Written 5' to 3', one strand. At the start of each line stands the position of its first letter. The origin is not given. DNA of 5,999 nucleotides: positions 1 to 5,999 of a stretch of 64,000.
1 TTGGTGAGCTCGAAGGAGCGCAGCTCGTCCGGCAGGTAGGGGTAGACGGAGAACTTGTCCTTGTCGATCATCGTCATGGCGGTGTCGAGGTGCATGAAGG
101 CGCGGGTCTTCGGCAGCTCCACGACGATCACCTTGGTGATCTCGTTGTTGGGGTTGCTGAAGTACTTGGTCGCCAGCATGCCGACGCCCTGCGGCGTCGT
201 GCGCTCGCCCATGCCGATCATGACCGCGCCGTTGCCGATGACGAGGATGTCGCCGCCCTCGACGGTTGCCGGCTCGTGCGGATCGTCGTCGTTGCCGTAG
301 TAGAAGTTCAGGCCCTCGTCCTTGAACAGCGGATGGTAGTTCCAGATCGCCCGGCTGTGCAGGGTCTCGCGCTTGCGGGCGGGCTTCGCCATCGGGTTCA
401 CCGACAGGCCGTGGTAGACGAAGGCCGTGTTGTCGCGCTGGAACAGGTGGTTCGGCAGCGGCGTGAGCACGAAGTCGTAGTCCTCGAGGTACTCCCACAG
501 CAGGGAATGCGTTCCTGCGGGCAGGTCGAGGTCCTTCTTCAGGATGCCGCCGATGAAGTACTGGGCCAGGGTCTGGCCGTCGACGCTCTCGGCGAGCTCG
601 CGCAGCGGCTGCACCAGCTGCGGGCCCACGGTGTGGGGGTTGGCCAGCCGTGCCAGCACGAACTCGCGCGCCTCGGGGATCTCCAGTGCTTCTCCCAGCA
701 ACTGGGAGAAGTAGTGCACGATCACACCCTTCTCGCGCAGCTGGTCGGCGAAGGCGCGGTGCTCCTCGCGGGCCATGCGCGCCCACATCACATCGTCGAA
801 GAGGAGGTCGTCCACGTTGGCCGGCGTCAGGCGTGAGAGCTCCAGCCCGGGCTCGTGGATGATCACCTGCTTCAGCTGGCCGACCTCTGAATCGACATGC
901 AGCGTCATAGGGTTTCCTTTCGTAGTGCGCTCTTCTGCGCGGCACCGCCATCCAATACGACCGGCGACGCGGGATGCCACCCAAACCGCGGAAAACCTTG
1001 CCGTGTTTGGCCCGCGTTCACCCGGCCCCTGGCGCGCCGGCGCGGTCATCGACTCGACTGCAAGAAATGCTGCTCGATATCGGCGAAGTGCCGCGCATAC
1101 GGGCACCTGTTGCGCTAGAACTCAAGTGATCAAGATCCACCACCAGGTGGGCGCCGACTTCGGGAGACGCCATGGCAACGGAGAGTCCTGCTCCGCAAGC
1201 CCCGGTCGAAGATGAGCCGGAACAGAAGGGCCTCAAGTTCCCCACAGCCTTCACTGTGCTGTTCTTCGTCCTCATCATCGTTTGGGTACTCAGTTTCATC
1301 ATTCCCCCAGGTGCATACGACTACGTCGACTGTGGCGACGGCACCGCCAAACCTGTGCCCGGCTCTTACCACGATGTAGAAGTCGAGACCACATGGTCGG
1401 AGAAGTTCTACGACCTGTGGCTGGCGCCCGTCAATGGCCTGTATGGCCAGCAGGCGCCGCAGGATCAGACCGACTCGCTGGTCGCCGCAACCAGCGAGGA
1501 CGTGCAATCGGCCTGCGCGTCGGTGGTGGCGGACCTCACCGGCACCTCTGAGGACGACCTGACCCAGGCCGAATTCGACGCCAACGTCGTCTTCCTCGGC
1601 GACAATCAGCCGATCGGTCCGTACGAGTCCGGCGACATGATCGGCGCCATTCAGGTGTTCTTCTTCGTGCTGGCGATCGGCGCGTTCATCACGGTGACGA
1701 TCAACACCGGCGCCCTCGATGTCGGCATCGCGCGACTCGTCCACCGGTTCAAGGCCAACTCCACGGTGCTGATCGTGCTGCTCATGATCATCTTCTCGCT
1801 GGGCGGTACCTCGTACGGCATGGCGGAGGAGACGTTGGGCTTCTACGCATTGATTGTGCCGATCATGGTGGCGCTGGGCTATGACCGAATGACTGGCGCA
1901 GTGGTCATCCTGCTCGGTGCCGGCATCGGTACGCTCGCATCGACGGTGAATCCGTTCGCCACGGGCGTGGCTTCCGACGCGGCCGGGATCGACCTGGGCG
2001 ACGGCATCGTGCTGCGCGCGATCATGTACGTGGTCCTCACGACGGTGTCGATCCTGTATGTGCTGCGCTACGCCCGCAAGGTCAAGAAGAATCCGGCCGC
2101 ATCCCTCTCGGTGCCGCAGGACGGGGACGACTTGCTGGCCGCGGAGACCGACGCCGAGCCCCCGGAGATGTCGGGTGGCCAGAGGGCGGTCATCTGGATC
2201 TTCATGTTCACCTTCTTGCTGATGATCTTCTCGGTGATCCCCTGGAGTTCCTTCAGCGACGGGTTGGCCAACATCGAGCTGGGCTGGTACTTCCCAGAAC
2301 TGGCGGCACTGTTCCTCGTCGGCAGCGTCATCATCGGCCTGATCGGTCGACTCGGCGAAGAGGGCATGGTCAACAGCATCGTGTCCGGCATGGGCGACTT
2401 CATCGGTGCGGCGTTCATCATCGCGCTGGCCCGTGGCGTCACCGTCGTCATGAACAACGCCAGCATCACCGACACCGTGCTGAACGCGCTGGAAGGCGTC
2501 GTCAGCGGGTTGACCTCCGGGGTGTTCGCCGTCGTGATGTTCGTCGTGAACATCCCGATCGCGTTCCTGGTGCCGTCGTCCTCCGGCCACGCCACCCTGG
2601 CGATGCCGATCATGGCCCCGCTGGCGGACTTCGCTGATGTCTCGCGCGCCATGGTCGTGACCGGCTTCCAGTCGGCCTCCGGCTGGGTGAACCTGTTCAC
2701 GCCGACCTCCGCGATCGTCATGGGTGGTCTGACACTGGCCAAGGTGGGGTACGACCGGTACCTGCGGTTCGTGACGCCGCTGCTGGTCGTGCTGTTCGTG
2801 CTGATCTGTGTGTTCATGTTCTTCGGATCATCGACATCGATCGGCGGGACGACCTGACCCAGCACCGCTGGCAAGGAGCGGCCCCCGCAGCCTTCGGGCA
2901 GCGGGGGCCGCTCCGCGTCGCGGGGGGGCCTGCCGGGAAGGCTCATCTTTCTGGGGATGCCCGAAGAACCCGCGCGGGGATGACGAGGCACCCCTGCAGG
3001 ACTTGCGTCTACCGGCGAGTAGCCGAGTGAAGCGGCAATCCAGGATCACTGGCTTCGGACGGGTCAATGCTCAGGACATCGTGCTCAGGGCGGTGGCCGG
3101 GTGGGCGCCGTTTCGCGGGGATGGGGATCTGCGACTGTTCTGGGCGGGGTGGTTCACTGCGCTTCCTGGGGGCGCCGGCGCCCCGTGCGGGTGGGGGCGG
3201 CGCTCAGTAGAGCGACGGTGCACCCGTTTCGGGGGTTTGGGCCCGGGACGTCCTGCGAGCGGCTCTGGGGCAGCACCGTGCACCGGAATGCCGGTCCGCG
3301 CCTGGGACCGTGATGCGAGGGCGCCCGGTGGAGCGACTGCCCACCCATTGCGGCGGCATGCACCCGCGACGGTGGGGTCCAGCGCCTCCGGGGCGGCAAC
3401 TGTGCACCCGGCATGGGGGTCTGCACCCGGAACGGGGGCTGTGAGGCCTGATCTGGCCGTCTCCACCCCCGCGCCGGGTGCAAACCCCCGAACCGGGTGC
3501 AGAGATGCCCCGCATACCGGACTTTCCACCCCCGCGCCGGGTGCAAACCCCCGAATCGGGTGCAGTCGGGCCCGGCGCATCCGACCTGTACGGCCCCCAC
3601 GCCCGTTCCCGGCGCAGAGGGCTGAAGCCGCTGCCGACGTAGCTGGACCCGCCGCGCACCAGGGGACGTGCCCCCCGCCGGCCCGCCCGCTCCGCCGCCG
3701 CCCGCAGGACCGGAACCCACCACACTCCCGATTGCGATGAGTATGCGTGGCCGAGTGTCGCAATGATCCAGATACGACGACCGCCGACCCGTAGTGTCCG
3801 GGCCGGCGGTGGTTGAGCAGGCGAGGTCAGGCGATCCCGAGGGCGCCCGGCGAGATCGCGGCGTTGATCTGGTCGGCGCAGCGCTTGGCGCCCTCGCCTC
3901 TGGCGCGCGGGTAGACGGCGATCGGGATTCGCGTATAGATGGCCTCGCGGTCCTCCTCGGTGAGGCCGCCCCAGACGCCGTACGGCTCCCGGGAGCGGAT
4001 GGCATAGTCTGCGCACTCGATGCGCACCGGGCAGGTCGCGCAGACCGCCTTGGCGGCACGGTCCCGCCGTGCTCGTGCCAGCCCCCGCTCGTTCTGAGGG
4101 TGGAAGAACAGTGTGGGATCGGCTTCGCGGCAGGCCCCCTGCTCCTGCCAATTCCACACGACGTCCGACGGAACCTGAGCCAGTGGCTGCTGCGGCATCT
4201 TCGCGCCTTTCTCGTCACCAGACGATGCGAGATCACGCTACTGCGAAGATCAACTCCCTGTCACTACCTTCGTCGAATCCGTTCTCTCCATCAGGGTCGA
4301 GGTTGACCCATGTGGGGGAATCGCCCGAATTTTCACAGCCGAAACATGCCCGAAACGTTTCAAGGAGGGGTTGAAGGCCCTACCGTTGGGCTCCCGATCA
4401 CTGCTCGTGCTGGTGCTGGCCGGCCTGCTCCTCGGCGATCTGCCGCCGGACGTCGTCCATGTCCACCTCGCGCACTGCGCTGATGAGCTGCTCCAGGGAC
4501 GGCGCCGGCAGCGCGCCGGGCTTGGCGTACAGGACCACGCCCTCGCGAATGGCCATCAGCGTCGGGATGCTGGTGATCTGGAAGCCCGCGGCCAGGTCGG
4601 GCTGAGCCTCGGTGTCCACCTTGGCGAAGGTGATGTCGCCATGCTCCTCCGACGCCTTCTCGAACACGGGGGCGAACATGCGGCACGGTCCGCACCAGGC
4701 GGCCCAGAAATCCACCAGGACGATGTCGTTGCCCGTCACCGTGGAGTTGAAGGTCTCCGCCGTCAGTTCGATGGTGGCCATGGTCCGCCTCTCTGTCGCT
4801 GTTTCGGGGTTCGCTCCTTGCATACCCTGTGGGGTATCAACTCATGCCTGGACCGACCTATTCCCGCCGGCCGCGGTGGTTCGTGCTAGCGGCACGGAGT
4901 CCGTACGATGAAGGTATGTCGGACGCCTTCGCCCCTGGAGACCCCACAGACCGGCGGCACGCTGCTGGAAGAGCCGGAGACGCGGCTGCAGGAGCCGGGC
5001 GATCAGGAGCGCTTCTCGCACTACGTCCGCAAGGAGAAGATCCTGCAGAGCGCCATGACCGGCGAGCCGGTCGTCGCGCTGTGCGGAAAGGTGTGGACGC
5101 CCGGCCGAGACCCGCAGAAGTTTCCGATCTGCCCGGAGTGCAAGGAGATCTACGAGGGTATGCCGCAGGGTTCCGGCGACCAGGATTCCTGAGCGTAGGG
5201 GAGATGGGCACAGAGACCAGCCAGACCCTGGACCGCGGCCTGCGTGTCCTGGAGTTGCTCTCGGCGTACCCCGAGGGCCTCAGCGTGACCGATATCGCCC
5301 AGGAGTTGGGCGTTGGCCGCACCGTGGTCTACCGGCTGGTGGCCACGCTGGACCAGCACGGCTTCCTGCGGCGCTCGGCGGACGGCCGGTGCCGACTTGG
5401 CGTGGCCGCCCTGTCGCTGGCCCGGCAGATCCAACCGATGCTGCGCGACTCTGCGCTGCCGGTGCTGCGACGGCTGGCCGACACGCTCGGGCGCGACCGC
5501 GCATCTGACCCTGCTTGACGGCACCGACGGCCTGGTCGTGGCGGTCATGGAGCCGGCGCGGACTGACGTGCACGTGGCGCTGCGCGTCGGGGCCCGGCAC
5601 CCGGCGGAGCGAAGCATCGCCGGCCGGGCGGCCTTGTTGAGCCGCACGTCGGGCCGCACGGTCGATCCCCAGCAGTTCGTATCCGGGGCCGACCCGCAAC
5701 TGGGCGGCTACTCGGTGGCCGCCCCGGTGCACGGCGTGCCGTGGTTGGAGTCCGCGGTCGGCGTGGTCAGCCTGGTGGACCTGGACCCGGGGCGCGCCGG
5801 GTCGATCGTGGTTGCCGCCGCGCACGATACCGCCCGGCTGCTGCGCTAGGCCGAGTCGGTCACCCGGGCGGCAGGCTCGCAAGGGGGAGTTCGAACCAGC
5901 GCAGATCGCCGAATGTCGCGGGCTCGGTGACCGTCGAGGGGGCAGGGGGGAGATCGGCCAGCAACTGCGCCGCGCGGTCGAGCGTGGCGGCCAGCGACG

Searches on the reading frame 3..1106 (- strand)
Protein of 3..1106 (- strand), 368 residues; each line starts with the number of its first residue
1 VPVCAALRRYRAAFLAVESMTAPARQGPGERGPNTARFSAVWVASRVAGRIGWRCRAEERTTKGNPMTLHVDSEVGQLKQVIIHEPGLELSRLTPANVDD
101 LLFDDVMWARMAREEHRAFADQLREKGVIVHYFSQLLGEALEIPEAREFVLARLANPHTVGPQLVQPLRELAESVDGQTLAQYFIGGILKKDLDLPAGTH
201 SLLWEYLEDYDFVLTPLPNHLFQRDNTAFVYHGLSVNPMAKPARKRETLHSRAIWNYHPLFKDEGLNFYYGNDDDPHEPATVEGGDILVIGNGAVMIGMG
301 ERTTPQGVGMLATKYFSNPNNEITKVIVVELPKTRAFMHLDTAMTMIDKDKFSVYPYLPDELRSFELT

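Call 75: search_protein_families(library=pfam, proteins=[window:3-1106:-], max_evalue=0.001)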
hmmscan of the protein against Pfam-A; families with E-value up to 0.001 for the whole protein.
window:3-1106:- (368 aa): 2 families
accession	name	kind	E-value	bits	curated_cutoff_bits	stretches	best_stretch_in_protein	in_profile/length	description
PF02274.22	ADI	-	6.8e-76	256.2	22.8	1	99-365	1-267/377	Arginine deiminase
PF19420.4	DDAH_eukar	-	0.0001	22.1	23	0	217-347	57-185/291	N,N dimethylarginine dimethylhydrolase, eukaryotic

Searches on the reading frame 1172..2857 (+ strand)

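Call 53: search_protein_families(library=pfam, proteins=[window:1172-2857:+], max_evalue=0.001)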
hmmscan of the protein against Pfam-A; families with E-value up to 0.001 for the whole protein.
window:1172-2857:+ (561 aa): 1 family
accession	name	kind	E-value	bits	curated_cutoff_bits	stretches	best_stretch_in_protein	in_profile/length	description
PF03606.21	DcuC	-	1.8e-111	373.4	23.1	1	23-550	1-457/461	C4-dicarboxylate anaerobic carrier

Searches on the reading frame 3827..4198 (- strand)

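Call 53: search_protein_families(library=pfam, proteins=[window:3827-4198:-], max_evalue=0.001)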
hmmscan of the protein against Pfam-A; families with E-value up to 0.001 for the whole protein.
window:3827-4198:- (123 aa): 1 family
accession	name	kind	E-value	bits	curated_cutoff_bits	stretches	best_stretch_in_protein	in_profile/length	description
PF02467.21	Whib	-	1.6e-25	89.9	23.6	1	17-86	1-64/65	Transcription factor WhiB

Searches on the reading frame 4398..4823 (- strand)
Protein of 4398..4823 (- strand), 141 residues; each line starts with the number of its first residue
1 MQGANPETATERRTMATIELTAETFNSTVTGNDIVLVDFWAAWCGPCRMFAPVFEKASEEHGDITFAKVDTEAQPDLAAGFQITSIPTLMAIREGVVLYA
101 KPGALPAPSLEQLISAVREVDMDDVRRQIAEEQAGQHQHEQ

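Call 53: search_protein_families(library=pfam, proteins=[window:4398-4823:-], max_evalue=0.001)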
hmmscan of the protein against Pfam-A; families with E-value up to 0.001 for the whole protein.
window:4398-4823:- (141 aa): 5 families
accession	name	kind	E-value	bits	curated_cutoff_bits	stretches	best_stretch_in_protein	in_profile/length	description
PF00085.26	Thioredoxin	-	2.6e-26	92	23.5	1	17-115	2-102/103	Thioredoxin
PF14595.12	Thioredoxin_9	-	7.4e-07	29.6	25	1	12-107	20-119/129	Thioredoxin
PF13098.12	Thioredoxin_2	-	7.4e-06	26.7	27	1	33-113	6-103/104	Thioredoxin-like domain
PF13905.12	Thioredoxin_8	-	2.5e-05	25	27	0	32-61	1-30/94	Thioredoxin-like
PF08534.16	Redoxin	-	0.00036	20.8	26.6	0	26-63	23-60/148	Redoxin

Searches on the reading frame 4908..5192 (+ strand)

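Call 76: search_protein_families(library=pfam, proteins=[window:4908-5192:+], max_evalue=0.001)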
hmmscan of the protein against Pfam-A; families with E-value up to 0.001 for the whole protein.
window:4908-5192:+ (94 aa): 1 family
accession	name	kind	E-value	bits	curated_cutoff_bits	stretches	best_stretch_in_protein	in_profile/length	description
PF11238.13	DUF3039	-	1.6e-31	108.2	22.7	1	31-85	2-56/56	Protein of unknown function (DUF3039)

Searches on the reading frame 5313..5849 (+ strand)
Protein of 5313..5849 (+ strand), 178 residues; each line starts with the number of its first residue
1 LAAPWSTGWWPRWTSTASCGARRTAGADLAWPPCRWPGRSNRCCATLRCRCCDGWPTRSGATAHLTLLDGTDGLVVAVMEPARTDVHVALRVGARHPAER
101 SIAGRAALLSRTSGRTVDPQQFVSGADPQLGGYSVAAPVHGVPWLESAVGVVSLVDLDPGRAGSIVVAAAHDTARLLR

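Call 75: search_protein_families(library=pfam, proteins=[window:5313-5849:+], max_evalue=0.001)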
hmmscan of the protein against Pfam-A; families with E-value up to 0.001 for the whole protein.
window:5313-5849:+ (178 aa): 1 family
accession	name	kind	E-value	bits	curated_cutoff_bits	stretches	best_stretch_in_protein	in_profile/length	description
PF01614.24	IclR_C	-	0.00023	21.2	24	1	58-109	23-73/174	Bacterial transcriptional regulator IclR C-terminal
